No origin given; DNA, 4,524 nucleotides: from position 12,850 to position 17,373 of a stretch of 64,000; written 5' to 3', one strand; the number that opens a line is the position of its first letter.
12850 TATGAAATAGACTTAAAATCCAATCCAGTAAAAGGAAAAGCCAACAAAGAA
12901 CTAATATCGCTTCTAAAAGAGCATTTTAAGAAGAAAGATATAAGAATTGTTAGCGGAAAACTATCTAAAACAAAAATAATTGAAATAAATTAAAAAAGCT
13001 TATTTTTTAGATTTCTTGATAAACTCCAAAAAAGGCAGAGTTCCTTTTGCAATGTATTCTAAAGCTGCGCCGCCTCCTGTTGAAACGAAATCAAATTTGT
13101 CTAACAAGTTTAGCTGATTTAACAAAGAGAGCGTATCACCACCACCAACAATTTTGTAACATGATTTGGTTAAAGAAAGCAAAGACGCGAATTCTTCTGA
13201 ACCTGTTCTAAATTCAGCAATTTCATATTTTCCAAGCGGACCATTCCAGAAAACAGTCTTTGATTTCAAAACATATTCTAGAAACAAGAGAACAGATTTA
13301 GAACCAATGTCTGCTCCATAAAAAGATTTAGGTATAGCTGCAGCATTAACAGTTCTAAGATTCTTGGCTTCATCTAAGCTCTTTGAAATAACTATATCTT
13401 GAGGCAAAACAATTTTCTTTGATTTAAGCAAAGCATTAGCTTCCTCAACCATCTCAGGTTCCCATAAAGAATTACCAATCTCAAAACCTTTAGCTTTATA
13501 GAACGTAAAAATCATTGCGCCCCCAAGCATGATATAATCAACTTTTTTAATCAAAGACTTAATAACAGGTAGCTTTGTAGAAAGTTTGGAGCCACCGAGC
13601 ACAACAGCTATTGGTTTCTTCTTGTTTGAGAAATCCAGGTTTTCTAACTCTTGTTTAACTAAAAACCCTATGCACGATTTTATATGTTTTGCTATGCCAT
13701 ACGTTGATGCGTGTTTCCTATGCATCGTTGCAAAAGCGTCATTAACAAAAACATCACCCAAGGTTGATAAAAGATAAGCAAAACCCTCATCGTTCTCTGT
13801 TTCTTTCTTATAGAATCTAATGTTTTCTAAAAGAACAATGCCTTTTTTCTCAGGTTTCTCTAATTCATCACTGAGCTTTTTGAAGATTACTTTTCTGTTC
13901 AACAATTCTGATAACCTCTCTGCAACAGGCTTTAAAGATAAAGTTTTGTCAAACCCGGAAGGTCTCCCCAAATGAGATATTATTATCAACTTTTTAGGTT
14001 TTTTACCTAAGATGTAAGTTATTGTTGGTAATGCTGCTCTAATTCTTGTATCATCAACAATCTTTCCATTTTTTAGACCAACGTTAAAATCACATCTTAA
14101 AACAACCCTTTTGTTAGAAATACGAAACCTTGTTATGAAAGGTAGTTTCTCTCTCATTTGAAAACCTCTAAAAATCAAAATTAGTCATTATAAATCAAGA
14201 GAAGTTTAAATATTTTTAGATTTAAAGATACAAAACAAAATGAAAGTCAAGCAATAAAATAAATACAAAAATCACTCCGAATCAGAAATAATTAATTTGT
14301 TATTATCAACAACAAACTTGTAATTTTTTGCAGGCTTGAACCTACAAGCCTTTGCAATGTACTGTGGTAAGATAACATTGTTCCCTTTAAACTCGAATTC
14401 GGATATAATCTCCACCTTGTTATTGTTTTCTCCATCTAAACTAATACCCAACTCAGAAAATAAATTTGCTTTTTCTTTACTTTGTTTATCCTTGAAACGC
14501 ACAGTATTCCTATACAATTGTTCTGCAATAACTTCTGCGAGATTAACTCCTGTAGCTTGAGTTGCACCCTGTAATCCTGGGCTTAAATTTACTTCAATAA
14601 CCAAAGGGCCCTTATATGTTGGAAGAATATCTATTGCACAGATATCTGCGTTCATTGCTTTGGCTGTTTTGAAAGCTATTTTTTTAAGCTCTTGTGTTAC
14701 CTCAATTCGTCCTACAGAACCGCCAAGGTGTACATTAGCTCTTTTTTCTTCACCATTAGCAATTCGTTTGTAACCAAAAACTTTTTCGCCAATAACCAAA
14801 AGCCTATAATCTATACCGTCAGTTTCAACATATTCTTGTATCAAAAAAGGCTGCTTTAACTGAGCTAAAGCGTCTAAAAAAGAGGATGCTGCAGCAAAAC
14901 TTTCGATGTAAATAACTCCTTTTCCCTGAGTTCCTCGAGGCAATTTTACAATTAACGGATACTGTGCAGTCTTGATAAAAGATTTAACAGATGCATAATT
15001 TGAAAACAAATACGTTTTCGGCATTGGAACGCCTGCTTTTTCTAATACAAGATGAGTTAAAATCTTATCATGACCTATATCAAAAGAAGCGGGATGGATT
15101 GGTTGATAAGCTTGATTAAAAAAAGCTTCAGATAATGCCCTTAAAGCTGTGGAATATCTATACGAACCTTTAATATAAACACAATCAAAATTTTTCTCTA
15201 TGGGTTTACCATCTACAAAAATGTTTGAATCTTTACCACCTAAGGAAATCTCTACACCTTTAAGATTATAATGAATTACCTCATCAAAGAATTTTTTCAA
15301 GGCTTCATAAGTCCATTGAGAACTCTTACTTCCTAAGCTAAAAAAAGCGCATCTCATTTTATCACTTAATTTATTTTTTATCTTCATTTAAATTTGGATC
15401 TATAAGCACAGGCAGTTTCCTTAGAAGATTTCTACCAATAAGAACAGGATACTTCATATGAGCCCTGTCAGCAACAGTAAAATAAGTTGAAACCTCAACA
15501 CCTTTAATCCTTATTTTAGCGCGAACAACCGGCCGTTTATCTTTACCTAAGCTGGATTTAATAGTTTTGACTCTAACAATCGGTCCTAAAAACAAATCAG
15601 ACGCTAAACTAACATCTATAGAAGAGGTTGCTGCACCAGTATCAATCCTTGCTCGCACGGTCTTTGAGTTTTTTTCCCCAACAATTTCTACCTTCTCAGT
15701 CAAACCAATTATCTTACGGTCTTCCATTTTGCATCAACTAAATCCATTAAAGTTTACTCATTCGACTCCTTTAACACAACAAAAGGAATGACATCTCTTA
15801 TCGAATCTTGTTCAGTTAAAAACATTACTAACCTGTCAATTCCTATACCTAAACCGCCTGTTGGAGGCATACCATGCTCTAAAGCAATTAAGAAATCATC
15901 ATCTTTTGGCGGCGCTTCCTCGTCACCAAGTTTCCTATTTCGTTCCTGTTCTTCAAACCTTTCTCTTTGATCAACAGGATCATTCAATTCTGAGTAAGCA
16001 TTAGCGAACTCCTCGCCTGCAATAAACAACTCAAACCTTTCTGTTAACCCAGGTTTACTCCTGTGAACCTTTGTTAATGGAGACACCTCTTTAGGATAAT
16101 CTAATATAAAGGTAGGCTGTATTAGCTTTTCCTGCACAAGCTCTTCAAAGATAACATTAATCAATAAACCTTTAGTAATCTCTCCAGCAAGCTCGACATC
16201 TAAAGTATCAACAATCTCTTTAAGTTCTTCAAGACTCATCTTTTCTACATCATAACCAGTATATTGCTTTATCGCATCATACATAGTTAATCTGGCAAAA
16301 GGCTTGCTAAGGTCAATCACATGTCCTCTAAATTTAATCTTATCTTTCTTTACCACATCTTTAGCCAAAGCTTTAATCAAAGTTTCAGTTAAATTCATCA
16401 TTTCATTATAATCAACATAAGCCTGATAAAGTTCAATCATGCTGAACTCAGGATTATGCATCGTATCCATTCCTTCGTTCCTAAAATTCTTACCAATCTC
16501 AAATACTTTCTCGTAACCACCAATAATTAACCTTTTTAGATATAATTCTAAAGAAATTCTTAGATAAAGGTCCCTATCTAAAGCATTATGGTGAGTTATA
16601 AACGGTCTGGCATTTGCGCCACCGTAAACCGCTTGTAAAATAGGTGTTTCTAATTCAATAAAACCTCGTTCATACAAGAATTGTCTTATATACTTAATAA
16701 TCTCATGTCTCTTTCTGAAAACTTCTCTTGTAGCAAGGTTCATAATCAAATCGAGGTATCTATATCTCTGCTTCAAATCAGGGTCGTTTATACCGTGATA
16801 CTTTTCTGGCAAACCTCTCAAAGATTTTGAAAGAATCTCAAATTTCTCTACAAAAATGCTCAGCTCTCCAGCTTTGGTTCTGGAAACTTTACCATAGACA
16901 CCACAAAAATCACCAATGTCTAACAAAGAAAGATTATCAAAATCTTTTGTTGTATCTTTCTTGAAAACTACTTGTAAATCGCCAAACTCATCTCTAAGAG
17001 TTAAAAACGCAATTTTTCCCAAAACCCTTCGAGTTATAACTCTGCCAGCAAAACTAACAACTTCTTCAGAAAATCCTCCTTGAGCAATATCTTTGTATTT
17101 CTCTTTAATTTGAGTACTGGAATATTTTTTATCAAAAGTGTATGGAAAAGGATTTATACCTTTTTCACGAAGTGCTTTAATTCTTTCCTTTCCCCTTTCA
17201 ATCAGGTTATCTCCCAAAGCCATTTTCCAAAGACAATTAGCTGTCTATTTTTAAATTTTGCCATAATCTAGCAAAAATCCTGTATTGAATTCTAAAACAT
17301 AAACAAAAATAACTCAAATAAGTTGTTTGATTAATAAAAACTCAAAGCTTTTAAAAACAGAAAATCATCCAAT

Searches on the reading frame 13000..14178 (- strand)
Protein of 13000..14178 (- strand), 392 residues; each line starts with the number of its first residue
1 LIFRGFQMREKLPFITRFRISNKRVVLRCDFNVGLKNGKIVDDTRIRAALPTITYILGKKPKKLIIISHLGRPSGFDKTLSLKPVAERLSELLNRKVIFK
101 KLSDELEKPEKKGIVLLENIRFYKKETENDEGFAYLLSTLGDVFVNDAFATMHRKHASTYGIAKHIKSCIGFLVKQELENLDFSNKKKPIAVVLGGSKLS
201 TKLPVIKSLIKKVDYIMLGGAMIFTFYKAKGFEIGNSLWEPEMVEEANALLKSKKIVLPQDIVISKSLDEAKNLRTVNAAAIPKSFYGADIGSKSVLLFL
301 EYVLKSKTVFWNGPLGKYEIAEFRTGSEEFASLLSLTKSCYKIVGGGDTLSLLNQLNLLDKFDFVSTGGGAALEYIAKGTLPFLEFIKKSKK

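Call 8: search_protein_families(library=pfam, proteins=[window:13000-14178:-], max_evalue=0.001)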
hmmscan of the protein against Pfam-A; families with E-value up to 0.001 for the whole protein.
window:13000-14178:- (392 aa): 1 family
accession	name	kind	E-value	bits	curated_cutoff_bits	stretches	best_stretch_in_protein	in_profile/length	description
PF00162.24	PGK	-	1.3e-122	409.9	27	1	16-376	2-376/379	Phosphoglycerate kinase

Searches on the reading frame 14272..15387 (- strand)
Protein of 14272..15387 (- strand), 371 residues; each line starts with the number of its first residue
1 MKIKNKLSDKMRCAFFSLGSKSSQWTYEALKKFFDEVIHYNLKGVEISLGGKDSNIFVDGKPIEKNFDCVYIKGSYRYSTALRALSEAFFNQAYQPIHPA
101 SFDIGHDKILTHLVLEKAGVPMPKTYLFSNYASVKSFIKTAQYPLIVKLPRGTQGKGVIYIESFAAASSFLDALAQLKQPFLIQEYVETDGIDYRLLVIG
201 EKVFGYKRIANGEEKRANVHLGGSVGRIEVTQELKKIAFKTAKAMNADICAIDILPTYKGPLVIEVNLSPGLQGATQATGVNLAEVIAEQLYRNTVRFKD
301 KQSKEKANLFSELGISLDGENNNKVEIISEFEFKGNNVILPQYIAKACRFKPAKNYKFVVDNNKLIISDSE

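Call 8: search_protein_families(library=pfam, proteins=[window:14272-15387:-], max_evalue=0.001)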
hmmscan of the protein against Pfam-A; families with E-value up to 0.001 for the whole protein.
window:14272-15387:- (371 aa): 8 families
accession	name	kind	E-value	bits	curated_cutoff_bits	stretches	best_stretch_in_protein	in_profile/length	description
PF08443.16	RimK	-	7.6e-42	143.5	21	1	106-290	2-187/188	RimK-like ATP-grasp domain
PF02955.21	GSH-S_ATP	-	4.4e-12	46.2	23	1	122-255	12-152/175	Prokaryotic glutathione synthetase, ATP-grasp domain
PF02655.19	ATP-grasp_3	-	1.2e-08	35.7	23.2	1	107-267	3-154/160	ATP-grasp domain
PF14397.11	ATPgrasp_ST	-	2.6e-06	27.3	31.4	0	102-190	16-123/278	Sugar-transfer associated ATP-grasp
PF02222.28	ATP-grasp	-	2.4e-05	24.5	27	1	114-189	2-78/179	ATP-grasp domain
PF01071.24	GARS_A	-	4.9e-05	23.7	27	1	108-204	3-106/194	Phosphoribosylglycinamide synthetase, ATP-grasp (A) domain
PF14398.11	ATPgrasp_YheCD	-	0.00017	21.4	26.8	0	121-165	28-71/255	YheC/D like ATP-grasp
PF07478.18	Dala_Dala_lig_C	-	0.00019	21.5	24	0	132-272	26-178/204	D-ala D-ala ligase C-terminus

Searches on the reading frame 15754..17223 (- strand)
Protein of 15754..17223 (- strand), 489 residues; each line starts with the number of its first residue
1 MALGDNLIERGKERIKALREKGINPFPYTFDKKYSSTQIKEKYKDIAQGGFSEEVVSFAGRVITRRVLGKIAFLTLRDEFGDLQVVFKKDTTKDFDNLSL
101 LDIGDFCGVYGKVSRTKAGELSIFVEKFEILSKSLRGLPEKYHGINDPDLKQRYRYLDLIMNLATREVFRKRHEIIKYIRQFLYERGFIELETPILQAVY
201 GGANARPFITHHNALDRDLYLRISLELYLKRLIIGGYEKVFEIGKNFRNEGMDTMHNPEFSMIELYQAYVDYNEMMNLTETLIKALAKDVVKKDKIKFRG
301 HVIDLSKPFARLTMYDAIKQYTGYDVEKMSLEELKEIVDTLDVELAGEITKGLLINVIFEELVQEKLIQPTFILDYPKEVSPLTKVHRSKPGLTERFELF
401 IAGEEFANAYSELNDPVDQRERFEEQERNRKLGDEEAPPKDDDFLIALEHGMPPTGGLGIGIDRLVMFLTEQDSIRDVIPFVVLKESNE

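Call 8: search_protein_families(library=pfam, proteins=[window:15754-17223:-], max_evalue=0.001)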
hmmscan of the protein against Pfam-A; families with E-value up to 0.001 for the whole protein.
window:15754-17223:- (489 aa): 3 families
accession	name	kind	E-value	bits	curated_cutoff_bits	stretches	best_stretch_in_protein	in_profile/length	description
PF00152.25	tRNA-synt_2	-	2.7e-98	329.3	25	1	148-482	2-305/308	tRNA synthetases class II (D, K and N)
PF01336.31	tRNA_anti-codon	-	3.7e-17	62.5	27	1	56-131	1-75/75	OB-fold nucleic acid binding domain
PF01409.25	tRNA-synt_2d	-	3.5e-08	33.7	19.8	1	239-315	104-179/246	tRNA synthetases class II core domain (F)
